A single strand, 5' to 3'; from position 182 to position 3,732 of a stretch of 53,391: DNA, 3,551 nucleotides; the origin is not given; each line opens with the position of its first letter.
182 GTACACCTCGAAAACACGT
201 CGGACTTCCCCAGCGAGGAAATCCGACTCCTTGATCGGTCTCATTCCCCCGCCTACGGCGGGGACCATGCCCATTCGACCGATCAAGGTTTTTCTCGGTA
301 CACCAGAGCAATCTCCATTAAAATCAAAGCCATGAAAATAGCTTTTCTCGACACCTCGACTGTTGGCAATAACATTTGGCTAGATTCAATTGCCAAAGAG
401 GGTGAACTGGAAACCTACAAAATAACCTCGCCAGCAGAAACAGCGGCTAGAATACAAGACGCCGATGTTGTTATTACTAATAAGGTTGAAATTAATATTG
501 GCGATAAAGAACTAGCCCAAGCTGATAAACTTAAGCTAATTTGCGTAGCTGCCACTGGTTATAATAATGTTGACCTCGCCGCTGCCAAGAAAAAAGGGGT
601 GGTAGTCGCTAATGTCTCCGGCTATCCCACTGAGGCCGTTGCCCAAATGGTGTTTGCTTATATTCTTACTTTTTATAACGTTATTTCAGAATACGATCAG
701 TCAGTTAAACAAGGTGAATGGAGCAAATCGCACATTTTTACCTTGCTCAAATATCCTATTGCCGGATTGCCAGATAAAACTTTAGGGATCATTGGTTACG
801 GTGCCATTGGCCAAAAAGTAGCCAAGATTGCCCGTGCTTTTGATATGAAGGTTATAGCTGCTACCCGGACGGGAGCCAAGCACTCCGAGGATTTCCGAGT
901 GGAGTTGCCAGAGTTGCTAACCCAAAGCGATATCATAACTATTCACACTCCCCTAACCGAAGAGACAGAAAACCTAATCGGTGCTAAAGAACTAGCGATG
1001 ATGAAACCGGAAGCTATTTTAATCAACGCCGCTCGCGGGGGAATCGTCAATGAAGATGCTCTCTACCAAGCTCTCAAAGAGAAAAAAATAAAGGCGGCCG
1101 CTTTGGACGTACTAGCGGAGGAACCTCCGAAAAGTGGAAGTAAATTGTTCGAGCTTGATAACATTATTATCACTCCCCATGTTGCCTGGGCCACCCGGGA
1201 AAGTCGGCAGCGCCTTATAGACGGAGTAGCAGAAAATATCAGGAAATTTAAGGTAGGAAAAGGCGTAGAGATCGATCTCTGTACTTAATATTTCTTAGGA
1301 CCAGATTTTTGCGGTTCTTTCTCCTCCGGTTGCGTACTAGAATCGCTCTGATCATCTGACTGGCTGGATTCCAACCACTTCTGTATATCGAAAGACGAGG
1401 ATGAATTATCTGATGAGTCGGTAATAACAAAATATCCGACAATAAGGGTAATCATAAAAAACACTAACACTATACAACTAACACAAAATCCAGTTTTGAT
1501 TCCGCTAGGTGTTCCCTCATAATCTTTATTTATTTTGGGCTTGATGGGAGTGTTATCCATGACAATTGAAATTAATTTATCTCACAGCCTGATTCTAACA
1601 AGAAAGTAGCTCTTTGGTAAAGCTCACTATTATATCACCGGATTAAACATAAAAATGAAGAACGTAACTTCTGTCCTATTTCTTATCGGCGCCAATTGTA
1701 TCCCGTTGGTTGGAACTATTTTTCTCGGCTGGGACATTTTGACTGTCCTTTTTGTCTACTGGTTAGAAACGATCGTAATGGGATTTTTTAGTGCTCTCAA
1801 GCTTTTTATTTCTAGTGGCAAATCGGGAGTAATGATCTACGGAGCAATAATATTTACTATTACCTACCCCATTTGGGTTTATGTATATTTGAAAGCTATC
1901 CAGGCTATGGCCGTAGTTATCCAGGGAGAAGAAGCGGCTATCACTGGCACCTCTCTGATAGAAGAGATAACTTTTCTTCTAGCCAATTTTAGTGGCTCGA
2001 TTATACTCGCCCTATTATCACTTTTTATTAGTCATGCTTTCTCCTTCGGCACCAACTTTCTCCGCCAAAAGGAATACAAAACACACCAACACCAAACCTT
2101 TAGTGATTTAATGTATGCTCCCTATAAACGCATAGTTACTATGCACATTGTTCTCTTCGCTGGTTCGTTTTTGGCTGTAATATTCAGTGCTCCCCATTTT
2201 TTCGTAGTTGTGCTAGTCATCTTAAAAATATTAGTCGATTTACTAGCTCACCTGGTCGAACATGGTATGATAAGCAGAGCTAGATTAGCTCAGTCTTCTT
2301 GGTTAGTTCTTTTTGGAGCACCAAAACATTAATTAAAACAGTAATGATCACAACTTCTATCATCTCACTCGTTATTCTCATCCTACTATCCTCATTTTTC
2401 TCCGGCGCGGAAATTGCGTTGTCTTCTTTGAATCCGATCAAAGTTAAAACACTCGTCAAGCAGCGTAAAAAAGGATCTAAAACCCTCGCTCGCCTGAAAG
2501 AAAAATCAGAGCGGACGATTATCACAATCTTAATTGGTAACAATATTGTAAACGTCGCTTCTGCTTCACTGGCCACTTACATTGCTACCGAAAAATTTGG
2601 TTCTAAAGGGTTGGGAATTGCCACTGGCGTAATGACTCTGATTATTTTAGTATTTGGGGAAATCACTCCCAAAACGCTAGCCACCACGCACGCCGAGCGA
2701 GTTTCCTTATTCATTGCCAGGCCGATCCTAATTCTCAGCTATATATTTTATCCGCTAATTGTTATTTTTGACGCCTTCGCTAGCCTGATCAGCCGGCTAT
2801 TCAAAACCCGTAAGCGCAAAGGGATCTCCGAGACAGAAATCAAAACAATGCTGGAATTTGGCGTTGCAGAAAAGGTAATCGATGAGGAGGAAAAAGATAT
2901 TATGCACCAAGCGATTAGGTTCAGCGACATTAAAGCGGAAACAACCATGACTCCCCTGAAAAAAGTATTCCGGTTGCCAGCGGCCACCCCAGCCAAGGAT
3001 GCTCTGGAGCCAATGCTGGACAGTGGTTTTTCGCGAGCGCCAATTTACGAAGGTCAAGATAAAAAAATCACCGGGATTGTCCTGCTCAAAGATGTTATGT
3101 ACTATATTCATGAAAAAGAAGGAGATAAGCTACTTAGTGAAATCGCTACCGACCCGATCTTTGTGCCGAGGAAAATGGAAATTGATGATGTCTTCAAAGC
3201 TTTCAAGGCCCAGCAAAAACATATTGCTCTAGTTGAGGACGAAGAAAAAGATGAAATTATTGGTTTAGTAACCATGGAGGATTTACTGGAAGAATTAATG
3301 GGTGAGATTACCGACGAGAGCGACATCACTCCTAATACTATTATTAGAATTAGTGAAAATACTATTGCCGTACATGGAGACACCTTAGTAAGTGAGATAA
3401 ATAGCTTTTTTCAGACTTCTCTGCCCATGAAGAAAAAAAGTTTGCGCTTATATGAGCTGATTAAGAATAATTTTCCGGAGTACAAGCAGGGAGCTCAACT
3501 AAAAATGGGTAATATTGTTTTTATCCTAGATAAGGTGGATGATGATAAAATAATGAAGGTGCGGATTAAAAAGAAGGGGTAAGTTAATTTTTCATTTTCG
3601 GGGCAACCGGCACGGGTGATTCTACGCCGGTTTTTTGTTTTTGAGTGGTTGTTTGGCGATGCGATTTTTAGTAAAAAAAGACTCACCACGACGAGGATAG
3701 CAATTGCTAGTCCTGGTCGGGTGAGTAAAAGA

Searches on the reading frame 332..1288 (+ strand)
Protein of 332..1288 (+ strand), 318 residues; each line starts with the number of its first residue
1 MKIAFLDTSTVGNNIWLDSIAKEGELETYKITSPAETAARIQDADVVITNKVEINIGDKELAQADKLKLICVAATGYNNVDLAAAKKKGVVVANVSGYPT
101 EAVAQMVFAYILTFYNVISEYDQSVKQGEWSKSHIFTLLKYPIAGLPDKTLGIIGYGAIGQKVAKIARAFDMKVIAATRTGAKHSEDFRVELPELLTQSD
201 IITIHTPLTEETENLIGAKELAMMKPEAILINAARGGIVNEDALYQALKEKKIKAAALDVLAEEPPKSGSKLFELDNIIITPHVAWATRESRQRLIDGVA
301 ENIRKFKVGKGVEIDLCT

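Call 8: search_protein_families(library=pfam, proteins=[window:332-1288:+], max_evalue=0.001)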
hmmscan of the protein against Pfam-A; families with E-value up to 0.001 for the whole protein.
window:332-1288:+ (318 aa): 4 families
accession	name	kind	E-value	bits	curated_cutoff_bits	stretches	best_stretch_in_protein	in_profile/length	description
PF02826.25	2-Hacid_dh_C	-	1.1e-60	204.5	25.1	1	108-285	1-178/178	D-isomer specific 2-hydroxyacid dehydrogenase, NAD binding domain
PF00389.36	2-Hacid_dh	-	4.7e-27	94.7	24.6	1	16-310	11-127/134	D-isomer specific 2-hydroxyacid dehydrogenase, catalytic domain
PF07991.19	KARI_N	-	0.00043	20.3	20.6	0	146-210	2-72/165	Acetohydroxy acid isomeroreductase, NADPH-binding domain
PF03435.24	Sacchrp_dh_NADP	-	0.00078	20.2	25.1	0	153-185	3-37/129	Saccharopine dehydrogenase NADP binding domain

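Call 32: find_encoding_contigs(protein=window:332-1288:+, flank=10000, max_places=4)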
Protein window:332-1288:+ (318 aa): 3 contigs read that carry it; 2 places shown.
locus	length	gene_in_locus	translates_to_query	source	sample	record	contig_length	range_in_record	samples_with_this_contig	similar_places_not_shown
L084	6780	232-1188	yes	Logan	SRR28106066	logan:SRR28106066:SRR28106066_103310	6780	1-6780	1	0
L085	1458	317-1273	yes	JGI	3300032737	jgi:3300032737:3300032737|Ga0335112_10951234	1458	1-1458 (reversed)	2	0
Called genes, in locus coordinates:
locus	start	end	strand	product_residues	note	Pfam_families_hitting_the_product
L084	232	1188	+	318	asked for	PF00389:2-Hacid_dh, PF02826:2-Hacid_dh_C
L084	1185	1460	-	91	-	-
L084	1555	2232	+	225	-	PF20108:DUF6498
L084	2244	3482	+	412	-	PF01595:CNNM, PF00571:CBS (weak)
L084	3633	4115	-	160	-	-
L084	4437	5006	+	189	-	-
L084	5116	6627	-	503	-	PF01676:Metalloenzyme, PF06415:iPGM_N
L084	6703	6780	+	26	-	?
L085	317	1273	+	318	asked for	PF00389:2-Hacid_dh, PF02826:2-Hacid_dh_C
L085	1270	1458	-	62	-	?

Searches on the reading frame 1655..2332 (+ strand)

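Call 8: search_protein_families(library=pfam, proteins=[window:1655-2332:+], max_evalue=0.001)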
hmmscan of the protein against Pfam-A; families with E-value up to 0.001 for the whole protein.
window:1655-2332:+ (225 aa): 1 family
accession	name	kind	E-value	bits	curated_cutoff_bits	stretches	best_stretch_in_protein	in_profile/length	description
PF20108.4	DUF6498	-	1.1e-37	129.8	23.7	1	5-208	10-203/207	Family of unknown function (DUF6498)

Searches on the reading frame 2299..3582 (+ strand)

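Call 8: search_protein_families(library=pfam, proteins=[window:2299-3582:+], max_evalue=0.001)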
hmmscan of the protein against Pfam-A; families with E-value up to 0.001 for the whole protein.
window:2299-3582:+ (427 aa): 3 families
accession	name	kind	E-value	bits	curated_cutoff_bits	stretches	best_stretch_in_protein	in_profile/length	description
PF01595.25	CNNM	-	1.9e-53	181.2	28.4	1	24-198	3-181/181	Cyclin M transmembrane N-terminal domain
PF00571.33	CBS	-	3.9e-16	59.6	24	2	281-334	3-56/57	CBS domain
PF03471.22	CorC_HlyC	-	6.6e-05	23.3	27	1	350-425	2-79/81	Transporter associated domain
